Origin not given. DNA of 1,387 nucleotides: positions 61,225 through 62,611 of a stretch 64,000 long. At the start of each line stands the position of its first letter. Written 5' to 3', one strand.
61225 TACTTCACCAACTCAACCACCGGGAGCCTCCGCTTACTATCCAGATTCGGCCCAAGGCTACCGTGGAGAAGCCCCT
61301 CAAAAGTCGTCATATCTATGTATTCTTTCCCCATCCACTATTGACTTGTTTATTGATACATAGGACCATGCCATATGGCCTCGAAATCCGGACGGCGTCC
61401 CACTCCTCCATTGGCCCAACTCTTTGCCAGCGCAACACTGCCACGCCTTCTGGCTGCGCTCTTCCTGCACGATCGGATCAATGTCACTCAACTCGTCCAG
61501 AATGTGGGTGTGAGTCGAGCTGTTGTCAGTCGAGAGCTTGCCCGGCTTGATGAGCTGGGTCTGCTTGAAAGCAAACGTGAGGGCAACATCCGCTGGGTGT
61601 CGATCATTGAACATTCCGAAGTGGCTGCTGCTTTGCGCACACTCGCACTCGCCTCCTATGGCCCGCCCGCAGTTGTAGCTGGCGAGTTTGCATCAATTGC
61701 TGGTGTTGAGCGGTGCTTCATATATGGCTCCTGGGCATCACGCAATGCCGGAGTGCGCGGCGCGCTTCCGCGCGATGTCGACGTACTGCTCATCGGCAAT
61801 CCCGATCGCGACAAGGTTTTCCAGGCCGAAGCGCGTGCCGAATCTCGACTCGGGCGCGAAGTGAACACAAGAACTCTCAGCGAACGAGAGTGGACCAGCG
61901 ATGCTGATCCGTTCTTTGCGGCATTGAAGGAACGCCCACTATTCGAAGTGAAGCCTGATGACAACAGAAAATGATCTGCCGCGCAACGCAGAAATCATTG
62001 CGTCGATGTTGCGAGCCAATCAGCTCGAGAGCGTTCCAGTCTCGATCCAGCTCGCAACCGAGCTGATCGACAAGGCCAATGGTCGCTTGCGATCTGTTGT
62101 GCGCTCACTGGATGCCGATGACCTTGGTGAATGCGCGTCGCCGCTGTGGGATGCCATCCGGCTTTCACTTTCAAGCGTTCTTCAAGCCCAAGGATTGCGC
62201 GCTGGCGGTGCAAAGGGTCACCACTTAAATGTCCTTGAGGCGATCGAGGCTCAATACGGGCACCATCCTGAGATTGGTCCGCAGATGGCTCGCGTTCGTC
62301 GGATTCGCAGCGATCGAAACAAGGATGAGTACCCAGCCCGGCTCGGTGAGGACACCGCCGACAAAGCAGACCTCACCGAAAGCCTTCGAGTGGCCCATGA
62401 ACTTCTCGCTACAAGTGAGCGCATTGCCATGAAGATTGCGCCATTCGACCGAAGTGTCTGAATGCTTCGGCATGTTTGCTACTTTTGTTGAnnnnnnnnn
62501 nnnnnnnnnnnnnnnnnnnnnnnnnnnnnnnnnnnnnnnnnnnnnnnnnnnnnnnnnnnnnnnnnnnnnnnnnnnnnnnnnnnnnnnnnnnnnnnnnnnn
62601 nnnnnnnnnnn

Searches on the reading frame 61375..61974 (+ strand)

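Call 6: search_protein_families(library=pfam, proteins=[window:61375-61974:+], max_evalue=0.01)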
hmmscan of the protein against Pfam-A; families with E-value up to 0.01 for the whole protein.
window:61375-61974:+ (199 aa): 11 families
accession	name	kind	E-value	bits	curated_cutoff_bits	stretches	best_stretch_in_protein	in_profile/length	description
PF12802.13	MarR_2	-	0.00012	22.6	27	1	24-69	9-55/61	MarR family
PF13545.12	HTH_Crp_2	-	0.00053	20.3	27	1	38-73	26-60/70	Crp-like helix-turn-helix domain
PF09339.16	HTH_IclR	-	0.00069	19.8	22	1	25-66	8-50/52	IclR helix-turn-helix domain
PF13551.12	HTH_29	-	0.00088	19.8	28.1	1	31-76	7-57/64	Winged helix-turn helix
PF08279.18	HTH_11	-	0.00096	19.4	25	1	26-68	6-50/55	HTH domain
PF01022.26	HTH_5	-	0.001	19.4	22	1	36-66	17-47/47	Bacterial regulatory protein, arsR family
PF05043.19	Mga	-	0.0026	18.7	21.1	1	20-60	16-56/87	Mga helix-turn-helix domain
PF25213.1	HVO_A0261_N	-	0.0029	17.9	35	0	16-67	7-57/86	HVO_A0261 N-terminal domain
PF01047.28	MarR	-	0.0048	17.2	24.6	1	24-68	7-51/59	MarR family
PF13412.12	HTH_24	-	0.0072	16.3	21.9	0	24-64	7-47/48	Winged helix-turn-helix DNA-binding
PF21248.3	SoFic-like_C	-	0.0076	16.9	27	0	25-71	21-67/76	Protein adenylyltransferase SoFic-like, C-terminal domain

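Call 70: search_protein_families(library=padloc, proteins=[window:61375-61974:+], max_evalue=0.001)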
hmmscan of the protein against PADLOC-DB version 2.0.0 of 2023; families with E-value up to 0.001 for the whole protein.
window:61375-61974:+ (199 aa): 11 families
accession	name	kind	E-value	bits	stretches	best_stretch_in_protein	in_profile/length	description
PDLC04370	PDC-M05A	-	7.6e-40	134.8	1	8-193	3-188/194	-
PDLC04368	PDC-M05A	-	8.1e-23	79.3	1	13-184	6-180/201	-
PDLC04372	PDC-M05A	-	9.7e-11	40.2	1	39-175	3-137/167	-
PDLC01720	Csa3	-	1.2e-07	30.3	1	16-77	21-95/118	Csa3_1_CAS-I-II-III-IV-V-VI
PDLC01438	Csa3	-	4e-06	25.1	1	19-89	147-212/305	"CAS-I,CAS-II,CAS-III,CAS-IV,CAS-V,CAS-VI; associated_signaling"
PDLC04371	PDC-M05A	-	2.4e-05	22.1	1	19-165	30-177/211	-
PDLC01044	Csa3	-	4.1e-05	21.6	1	24-69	140-183/194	Type I-A associated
PDLC01852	CARF3--CARF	-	4.2e-05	21.6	1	22-77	145-200/208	-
PDLC01434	CasR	-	0.00013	19.9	1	19-70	127-177/191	"CAS-I,CAS-II,CAS-III,CAS-IV,CAS-V,CAS-VI; associated_signaling"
PDLC01268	CasR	-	0.00042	18.3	1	24-70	128-173/179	"CAS-I,CAS-II,CAS-III,CAS-IV,CAS-V,CAS-VI; associated_signaling"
PDLC03963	SoFic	-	0.00045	17.7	1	19-69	292-345/361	-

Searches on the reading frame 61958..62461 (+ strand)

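Call 6: search_protein_families(library=pfam, proteins=[window:61958-62461:+], max_evalue=0.01)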
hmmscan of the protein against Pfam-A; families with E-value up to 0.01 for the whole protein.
window:61958-62461:+ (167 aa): 1 family
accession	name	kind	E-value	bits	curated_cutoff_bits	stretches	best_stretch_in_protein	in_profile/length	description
PF05168.19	HEPN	-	0.0088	16.6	22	0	34-155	2-116/117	HEPN domain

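Call 70: search_protein_families(library=padloc, proteins=[window:61958-62461:+], max_evalue=0.001)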
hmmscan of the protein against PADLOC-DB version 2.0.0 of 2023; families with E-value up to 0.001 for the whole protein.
window:61958-62461:+ (167 aa): 2 families
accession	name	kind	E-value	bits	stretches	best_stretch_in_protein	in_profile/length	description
PDLC04378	PDC-M05B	-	8.2e-07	27.4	1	63-153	56-139/153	-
PDLC04375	PDC-M05B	-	1.5e-05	23.3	1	12-152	12-144/151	-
